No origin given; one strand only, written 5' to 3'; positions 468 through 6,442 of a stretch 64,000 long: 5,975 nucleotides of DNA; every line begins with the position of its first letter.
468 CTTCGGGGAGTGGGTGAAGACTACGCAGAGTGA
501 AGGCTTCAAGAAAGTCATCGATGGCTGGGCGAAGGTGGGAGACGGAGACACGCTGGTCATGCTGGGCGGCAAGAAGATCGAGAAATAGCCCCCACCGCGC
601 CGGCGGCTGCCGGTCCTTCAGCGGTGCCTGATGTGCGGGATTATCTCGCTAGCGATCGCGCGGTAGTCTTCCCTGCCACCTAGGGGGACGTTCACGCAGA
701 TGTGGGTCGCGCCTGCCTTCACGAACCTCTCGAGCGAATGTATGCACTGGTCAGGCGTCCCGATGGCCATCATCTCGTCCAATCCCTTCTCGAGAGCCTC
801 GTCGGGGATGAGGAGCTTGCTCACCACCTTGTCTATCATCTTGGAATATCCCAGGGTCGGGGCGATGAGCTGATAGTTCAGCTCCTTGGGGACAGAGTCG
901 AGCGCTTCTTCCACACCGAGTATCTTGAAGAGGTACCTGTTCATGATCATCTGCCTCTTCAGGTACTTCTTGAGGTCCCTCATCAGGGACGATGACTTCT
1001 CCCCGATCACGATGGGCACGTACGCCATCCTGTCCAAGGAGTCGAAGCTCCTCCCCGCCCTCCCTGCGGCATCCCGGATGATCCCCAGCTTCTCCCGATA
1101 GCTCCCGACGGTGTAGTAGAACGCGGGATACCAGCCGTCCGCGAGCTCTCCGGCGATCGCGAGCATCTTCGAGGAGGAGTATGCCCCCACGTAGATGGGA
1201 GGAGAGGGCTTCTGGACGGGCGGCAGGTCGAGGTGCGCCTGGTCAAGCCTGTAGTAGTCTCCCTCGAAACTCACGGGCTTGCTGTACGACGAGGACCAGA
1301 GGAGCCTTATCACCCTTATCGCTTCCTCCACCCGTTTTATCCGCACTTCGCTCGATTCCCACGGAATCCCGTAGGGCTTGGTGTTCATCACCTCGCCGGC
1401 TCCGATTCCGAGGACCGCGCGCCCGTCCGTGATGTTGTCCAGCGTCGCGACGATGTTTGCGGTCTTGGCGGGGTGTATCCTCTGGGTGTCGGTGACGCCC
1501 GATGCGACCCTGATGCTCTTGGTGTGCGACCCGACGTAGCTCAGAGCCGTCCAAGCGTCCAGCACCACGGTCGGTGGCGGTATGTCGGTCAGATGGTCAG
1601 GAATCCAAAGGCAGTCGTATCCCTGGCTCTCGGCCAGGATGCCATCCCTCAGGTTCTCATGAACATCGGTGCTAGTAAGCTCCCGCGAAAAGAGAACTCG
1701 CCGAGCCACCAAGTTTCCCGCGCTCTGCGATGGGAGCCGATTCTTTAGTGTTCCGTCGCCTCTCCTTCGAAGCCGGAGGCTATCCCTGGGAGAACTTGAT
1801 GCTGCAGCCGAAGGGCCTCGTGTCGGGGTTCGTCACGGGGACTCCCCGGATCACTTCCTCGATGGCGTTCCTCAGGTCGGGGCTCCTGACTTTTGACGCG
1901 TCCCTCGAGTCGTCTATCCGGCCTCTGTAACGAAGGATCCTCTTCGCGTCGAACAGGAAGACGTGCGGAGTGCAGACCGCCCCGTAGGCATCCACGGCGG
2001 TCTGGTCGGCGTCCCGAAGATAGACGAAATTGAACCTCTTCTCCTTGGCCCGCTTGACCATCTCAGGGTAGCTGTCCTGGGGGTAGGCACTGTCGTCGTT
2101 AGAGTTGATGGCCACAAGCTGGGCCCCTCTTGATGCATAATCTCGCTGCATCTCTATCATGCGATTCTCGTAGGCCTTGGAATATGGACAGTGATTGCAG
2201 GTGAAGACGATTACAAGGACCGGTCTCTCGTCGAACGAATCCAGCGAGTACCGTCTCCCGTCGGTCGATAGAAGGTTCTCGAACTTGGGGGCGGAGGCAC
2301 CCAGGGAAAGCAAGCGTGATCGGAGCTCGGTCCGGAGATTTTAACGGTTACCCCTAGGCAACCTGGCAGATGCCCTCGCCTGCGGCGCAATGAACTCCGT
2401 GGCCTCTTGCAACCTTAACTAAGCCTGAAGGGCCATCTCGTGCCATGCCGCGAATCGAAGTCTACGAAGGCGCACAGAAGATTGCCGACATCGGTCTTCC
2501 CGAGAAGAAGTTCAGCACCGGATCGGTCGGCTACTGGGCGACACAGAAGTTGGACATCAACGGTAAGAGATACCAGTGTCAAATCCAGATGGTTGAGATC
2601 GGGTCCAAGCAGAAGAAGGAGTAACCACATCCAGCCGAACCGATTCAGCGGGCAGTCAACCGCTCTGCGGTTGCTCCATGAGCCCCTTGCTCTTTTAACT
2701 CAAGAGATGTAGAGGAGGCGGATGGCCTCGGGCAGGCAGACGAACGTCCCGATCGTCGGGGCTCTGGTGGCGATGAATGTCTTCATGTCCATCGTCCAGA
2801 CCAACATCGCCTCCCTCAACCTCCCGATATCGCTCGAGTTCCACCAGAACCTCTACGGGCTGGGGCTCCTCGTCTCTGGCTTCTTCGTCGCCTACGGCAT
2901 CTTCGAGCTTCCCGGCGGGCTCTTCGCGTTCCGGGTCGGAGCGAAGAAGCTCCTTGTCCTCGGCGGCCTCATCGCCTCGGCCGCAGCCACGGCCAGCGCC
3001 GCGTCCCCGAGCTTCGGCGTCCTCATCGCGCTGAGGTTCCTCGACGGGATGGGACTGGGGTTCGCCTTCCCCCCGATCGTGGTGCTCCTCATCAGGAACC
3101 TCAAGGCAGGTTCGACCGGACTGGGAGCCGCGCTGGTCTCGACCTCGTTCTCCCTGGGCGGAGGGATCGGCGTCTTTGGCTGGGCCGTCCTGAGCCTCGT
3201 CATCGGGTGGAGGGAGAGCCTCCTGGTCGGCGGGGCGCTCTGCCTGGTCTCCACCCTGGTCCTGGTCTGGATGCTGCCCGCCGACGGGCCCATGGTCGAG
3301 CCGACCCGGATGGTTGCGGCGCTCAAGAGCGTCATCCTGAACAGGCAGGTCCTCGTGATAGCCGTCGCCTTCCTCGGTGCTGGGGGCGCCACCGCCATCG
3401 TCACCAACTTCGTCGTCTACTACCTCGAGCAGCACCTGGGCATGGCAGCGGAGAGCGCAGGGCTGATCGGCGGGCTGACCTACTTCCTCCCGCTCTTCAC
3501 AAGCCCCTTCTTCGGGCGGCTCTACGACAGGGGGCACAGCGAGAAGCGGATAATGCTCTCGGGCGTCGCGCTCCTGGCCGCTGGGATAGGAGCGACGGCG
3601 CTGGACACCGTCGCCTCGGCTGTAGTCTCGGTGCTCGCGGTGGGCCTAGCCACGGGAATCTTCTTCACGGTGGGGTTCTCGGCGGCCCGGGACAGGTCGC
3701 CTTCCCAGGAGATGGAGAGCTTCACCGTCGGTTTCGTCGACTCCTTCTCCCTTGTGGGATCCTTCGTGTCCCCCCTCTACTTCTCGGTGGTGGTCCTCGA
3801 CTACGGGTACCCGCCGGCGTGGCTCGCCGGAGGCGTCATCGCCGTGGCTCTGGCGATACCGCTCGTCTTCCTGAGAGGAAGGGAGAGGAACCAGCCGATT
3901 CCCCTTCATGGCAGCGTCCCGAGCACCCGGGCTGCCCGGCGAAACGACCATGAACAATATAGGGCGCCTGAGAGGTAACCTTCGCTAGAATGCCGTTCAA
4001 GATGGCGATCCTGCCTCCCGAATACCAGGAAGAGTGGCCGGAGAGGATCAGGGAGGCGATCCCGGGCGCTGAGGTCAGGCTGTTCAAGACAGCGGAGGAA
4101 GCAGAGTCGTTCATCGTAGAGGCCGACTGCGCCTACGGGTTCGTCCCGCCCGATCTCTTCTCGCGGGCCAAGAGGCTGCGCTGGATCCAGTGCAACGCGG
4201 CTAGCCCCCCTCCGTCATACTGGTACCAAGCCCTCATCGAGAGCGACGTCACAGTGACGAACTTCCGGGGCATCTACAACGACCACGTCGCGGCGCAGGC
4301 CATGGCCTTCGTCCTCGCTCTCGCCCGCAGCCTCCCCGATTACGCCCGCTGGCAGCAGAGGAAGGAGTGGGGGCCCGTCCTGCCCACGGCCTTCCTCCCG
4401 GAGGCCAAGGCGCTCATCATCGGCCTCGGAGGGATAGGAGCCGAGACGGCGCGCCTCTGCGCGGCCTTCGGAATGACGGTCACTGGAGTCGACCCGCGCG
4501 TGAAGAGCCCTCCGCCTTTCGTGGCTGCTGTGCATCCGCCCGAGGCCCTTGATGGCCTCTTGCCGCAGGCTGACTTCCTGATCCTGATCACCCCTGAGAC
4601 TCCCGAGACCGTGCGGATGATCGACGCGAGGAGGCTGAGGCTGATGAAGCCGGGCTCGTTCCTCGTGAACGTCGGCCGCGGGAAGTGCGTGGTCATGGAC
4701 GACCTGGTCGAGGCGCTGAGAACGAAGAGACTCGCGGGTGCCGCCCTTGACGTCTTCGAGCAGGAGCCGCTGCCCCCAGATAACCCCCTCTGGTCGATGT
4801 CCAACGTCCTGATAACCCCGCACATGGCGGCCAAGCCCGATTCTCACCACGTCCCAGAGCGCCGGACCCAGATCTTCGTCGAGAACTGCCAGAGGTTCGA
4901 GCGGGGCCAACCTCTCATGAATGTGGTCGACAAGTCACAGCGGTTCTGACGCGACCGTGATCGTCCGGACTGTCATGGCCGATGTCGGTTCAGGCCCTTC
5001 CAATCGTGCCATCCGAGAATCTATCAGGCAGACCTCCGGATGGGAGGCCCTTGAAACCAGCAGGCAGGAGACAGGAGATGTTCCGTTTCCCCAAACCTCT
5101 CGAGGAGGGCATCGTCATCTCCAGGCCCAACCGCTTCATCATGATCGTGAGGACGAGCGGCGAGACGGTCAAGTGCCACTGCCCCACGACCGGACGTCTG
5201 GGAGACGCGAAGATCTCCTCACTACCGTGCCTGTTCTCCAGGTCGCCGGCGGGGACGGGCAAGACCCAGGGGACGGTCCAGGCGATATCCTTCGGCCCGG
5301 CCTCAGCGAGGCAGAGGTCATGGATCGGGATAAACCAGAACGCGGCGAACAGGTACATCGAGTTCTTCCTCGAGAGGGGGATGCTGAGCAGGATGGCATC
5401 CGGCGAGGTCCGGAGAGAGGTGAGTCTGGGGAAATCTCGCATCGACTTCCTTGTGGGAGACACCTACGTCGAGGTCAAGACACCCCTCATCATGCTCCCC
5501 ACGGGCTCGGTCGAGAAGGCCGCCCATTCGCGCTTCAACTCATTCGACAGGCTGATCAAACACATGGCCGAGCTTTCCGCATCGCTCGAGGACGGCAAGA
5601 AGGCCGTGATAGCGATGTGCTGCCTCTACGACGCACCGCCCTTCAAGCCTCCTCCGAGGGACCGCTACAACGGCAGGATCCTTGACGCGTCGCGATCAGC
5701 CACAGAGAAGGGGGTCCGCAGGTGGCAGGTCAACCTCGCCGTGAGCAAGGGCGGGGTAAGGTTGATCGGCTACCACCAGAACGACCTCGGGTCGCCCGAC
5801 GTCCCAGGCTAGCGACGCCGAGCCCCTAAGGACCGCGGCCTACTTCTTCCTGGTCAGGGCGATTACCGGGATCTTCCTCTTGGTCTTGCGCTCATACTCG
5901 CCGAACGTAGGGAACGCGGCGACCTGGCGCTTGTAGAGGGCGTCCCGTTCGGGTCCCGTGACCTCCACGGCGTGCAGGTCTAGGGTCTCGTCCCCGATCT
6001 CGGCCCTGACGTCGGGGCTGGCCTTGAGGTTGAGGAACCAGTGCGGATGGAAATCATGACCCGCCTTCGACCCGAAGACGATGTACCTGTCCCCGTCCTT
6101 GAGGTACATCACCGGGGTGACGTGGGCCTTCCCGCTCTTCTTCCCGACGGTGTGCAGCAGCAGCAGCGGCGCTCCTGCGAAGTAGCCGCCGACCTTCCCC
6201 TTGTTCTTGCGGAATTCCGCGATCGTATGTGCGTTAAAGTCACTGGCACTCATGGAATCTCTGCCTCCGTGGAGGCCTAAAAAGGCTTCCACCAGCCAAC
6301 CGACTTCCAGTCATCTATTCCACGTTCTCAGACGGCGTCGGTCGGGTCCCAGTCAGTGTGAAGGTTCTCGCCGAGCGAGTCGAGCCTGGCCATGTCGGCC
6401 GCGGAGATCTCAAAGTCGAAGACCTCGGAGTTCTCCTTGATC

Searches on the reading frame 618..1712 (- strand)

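Call 44: search_protein_families(library=pfam, proteins=[window:618-1712:-], max_evalue=0.001)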
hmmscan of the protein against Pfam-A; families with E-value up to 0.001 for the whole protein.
window:618-1712:- (364 aa): 1 family
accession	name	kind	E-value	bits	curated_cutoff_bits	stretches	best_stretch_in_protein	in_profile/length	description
PF00296.26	Bac_luciferase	-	3.2e-56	191.4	27.9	1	16-337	21-314/314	Luciferase-like monooxygenase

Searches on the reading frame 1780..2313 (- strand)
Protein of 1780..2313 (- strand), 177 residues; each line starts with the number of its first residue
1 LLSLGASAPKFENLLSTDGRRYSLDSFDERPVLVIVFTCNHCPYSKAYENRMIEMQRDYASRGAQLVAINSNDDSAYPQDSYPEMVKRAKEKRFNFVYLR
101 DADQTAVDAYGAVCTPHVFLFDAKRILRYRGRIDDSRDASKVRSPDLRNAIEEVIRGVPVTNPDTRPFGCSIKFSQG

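Call 44: search_protein_families(library=pfam, proteins=[window:1780-2313:-], max_evalue=0.001)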
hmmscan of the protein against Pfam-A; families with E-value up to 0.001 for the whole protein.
window:1780-2313:- (177 aa): 4 families
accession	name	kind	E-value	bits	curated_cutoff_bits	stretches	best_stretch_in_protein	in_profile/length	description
PF00578.27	AhpC-TSA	-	9.4e-18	64.8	26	1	5-129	2-123/124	AhpC/TSA family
PF08534.16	Redoxin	-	1.7e-17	64.1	26.6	1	5-139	3-141/148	Redoxin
PF13098.12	Thioredoxin_2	-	2.1e-07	31.7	27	1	33-134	8-96/104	Thioredoxin-like domain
PF13905.12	Thioredoxin_8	-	1.1e-05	26.1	27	1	32-124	3-91/94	Thioredoxin-like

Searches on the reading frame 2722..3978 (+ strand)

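Call 44: search_protein_families(library=pfam, proteins=[window:2722-3978:+], max_evalue=0.001)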
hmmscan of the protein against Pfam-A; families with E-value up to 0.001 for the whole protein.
window:2722-3978:+ (418 aa): 1 family
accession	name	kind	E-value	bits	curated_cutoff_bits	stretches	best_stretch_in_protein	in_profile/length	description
PF07690.21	MFS_1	-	2e-41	142.5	33.4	2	18-241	3-234/347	Major Facilitator Superfamily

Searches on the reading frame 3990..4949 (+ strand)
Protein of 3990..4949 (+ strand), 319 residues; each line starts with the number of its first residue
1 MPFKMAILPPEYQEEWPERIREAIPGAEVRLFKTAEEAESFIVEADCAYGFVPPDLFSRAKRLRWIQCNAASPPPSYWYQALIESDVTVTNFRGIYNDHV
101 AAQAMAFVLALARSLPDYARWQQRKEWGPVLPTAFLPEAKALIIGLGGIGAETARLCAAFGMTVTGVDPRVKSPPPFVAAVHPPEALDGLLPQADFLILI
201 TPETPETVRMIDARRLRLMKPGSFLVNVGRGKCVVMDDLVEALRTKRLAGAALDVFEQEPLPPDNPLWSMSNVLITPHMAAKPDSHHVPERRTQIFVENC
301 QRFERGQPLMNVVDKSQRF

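Call 44: search_protein_families(library=pfam, proteins=[window:3990-4949:+], max_evalue=0.001)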
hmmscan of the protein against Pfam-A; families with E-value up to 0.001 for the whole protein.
window:3990-4949:+ (319 aa): 1 family
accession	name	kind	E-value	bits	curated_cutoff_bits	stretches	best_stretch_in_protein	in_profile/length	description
PF02826.25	2-Hacid_dh_C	-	2.5e-54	183.8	25.1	1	105-280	1-178/178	D-isomer specific 2-hydroxyacid dehydrogenase, NAD binding domain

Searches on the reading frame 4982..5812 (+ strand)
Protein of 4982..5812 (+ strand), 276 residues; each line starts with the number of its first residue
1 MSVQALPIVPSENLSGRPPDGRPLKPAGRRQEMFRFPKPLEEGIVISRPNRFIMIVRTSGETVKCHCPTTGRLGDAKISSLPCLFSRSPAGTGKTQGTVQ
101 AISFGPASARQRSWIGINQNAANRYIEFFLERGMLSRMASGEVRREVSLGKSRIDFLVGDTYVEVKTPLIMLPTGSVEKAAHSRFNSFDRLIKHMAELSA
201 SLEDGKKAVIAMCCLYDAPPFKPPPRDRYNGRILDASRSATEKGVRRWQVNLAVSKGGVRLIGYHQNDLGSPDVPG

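Call 44: search_protein_families(library=pfam, proteins=[window:4982-5812:+], max_evalue=0.001)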
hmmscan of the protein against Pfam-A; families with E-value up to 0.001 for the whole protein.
window:4982-5812:+ (276 aa): 2 families
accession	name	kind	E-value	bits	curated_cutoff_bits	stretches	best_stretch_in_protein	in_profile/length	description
PF03749.19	SfsA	-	5.5e-14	52.6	22.8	1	121-256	2-136/138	Sugar fermentation stimulation protein RE domain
PF17746.7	SfsA_N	-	1e-09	38.8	25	1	46-117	1-63/63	SfsA N-terminal OB domain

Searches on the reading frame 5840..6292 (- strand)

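Call 44: search_protein_families(library=pfam, proteins=[window:5840-6292:-], max_evalue=0.001)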
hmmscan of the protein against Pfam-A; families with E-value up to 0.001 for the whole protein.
window:5840-6292:- (150 aa): 1 family
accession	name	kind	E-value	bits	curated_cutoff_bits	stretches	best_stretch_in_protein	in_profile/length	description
PF04075.20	F420H2_quin_red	-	3.5e-36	124.6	22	1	25-147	7-129/130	F420H(2)-dependent quinone reductase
